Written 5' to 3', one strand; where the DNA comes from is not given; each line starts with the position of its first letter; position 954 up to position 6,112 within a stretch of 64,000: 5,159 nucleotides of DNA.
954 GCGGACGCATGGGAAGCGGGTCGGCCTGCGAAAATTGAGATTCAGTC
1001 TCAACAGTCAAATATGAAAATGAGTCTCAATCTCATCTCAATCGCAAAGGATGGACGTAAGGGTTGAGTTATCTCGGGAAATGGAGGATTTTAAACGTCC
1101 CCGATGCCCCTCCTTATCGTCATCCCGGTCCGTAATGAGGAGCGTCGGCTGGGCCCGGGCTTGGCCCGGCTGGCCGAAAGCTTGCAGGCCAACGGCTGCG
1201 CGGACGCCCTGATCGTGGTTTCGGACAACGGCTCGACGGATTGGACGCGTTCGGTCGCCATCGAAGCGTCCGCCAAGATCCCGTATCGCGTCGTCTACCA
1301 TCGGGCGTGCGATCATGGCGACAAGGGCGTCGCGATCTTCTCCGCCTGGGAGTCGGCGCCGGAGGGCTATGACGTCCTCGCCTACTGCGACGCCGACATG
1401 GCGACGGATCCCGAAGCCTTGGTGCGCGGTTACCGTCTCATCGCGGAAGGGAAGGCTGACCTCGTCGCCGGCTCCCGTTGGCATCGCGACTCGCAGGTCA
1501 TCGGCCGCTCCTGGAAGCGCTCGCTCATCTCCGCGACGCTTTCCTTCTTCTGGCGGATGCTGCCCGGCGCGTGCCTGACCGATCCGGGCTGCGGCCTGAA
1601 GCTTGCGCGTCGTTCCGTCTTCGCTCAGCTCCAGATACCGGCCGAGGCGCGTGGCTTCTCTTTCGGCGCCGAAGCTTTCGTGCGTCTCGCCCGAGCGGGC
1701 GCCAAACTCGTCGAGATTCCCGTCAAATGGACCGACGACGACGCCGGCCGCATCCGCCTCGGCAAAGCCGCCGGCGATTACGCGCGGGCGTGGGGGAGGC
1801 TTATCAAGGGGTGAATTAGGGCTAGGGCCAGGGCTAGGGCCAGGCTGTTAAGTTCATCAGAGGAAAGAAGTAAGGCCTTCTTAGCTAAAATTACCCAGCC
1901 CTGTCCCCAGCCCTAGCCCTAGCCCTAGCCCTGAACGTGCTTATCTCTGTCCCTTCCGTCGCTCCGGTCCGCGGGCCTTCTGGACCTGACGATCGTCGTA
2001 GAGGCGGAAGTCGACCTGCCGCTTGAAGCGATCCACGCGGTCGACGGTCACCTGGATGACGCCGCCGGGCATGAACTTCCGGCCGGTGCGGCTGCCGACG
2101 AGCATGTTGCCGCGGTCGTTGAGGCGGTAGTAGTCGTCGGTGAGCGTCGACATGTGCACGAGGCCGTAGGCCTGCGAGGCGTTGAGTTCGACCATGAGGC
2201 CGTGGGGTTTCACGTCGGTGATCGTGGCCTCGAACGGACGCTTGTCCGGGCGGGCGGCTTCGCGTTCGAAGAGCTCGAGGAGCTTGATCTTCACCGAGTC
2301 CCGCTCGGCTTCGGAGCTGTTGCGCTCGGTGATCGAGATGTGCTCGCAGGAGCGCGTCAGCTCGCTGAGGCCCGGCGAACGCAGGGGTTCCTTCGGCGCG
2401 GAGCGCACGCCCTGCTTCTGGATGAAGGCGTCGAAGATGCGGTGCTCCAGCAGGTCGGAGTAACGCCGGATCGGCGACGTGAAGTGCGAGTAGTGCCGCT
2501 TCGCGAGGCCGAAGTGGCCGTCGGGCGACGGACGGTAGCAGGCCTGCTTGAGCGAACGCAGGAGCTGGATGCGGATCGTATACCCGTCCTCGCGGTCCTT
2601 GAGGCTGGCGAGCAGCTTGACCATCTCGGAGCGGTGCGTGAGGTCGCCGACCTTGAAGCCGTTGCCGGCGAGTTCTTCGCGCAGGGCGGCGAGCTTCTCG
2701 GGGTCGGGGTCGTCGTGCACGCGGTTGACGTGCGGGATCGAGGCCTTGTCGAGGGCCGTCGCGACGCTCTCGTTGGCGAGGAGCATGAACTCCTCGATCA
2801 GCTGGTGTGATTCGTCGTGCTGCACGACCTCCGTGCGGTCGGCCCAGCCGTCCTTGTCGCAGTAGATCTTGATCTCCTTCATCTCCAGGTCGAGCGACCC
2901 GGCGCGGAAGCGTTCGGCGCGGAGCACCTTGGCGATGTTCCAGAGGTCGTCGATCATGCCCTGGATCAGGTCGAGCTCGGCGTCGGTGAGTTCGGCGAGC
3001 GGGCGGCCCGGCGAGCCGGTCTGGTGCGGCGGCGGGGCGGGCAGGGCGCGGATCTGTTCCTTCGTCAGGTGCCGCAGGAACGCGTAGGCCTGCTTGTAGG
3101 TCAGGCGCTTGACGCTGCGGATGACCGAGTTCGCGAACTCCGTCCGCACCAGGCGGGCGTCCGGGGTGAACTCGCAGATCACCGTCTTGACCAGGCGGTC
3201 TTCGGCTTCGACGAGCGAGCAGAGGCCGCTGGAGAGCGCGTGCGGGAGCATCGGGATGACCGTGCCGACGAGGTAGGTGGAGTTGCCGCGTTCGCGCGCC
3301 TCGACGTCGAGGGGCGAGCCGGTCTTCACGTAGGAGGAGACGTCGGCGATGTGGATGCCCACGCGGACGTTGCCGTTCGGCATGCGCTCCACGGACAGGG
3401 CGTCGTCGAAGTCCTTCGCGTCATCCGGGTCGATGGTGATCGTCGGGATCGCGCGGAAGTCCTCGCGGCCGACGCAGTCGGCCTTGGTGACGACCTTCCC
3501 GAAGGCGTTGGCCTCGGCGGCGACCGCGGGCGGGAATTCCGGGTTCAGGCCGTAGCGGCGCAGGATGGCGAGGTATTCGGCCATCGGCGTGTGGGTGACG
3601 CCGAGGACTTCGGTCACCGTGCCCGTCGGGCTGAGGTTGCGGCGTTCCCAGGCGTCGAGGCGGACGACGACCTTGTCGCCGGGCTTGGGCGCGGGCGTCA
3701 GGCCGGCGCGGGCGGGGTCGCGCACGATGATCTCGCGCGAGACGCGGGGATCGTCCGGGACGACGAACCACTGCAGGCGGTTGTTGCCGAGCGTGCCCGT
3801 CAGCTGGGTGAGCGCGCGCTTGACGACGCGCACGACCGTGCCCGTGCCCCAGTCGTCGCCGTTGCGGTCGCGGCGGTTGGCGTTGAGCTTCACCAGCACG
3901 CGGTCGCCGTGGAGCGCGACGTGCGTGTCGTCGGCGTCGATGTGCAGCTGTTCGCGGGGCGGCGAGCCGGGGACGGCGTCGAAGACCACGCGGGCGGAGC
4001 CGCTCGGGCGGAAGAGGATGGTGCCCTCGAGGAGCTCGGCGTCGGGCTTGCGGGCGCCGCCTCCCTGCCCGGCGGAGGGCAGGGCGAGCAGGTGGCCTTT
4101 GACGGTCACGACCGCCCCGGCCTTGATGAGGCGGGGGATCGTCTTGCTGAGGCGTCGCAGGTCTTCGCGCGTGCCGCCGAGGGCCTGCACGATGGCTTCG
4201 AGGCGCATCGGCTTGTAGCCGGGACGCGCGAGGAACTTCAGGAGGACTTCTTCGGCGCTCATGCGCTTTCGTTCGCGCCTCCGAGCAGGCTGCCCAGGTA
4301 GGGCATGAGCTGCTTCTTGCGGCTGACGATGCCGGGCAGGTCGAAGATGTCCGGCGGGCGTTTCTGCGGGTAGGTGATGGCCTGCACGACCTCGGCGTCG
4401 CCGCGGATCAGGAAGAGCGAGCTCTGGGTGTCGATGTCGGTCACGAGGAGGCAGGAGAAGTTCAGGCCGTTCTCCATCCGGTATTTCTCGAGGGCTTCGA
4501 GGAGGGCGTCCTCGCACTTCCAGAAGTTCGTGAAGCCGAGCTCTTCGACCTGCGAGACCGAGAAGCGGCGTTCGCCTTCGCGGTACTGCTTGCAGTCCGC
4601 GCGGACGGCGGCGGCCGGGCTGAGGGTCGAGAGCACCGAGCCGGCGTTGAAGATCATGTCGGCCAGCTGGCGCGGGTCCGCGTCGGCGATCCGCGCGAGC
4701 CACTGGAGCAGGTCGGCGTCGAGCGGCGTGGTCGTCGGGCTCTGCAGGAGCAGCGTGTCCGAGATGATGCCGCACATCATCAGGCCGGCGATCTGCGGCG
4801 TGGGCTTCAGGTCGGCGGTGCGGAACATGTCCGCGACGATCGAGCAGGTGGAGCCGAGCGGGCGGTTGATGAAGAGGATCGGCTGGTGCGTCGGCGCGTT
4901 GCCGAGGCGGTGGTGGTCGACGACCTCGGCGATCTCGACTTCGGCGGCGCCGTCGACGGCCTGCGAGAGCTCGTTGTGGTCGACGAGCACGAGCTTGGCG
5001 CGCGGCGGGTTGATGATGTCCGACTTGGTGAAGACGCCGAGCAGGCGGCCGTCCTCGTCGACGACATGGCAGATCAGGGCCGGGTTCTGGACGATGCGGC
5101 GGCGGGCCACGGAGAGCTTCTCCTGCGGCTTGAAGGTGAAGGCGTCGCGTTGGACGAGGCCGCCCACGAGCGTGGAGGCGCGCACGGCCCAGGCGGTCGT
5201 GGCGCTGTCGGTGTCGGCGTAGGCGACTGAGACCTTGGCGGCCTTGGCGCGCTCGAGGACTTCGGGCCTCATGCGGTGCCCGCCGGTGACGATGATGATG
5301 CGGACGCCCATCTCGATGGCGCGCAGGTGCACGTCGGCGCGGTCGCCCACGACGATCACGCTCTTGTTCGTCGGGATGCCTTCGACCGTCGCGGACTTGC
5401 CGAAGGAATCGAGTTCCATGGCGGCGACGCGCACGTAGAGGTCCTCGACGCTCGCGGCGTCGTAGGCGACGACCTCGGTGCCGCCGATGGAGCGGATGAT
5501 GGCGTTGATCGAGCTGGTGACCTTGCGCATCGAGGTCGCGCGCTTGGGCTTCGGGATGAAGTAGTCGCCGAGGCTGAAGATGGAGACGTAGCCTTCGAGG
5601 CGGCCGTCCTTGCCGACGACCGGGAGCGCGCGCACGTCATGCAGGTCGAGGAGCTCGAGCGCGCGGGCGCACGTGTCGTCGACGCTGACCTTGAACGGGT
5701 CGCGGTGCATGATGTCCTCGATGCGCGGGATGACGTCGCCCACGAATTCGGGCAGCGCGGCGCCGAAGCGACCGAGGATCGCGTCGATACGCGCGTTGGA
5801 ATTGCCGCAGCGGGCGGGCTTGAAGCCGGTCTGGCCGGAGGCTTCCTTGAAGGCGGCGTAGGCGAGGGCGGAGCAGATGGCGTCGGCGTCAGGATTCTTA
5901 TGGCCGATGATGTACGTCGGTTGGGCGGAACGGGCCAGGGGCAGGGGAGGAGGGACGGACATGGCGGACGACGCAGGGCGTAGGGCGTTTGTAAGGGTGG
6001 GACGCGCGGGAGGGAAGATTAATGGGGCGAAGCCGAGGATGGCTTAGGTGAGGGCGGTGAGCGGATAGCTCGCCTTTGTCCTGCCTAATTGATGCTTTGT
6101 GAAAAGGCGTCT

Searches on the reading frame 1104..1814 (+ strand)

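Call 14: search_protein_families(library=pfam, proteins=[window:1104-1814:+], max_evalue=0.001)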
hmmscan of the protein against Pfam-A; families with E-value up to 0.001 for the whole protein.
window:1104-1814:+ (236 aa): 1 family
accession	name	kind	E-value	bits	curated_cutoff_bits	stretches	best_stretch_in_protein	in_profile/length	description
PF00535.33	Glycos_transf_2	-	6.1e-12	46.2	23.3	1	5-140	2-130/168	Glycosyl transferase family 2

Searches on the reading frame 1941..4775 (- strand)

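Call 14: search_protein_families(library=pfam, proteins=[window:1941-4775:-], max_evalue=0.001)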
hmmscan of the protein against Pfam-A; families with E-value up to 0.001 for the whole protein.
window:1941-4775:- (944 aa): 5 families
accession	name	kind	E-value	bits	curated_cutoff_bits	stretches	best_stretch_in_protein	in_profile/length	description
PF00773.25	RNB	-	1.7e-98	330.3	29.3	1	437-786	1-325/326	RNB domain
PF17876.7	CSD2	-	7.9e-19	67.9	26.2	1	337-415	1-74/74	Cold shock domain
PF08206.17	OB_RNB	-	4.3e-05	23.6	24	0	277-305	22-50/58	Ribonuclease B OB domain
PF00575.29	S1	-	5.6e-05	23.9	22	1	848-923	8-71/74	S1 RNA binding domain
PF17849.7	OB_Dis3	-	0.00033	21.1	22.8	1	337-408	3-76/77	Dis3-like cold-shock domain 2 (CSD2)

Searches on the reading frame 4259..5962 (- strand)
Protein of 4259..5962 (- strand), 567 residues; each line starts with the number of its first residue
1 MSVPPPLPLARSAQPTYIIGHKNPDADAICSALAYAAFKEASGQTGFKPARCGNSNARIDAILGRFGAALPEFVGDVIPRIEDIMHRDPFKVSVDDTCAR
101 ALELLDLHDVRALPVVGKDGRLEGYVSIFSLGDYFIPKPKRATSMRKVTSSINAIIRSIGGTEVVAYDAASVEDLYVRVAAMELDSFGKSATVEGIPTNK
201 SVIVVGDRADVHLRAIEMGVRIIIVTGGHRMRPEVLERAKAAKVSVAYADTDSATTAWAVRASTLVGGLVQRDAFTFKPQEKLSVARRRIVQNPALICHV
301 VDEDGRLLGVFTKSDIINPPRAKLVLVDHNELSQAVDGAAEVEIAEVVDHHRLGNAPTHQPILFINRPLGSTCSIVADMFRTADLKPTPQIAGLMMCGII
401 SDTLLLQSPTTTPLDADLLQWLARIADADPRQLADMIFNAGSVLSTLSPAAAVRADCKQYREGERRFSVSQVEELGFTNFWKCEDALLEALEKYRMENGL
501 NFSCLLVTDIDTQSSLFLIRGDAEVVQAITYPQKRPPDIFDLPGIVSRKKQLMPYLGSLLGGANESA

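Call 14: search_protein_families(library=pfam, proteins=[window:4259-5962:-], max_evalue=0.001)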
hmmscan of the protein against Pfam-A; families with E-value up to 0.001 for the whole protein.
window:4259-5962:- (567 aa): 4 families
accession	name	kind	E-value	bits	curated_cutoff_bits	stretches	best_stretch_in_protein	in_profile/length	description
PF02833.19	DHHA2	-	3.4e-23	82.8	27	1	436-557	2-124/126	DHHA2 domain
PF01368.27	DHH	-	4.4e-22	79.1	28.1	1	17-399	3-125/125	DHH family, N-terminal domain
PF00571.33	CBS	-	5.7e-19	68.6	24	2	81-128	1-48/57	CBS domain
PF07085.17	DRTGG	-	8.6e-17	61.3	25.2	1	155-261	2-103/105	DRTGG domain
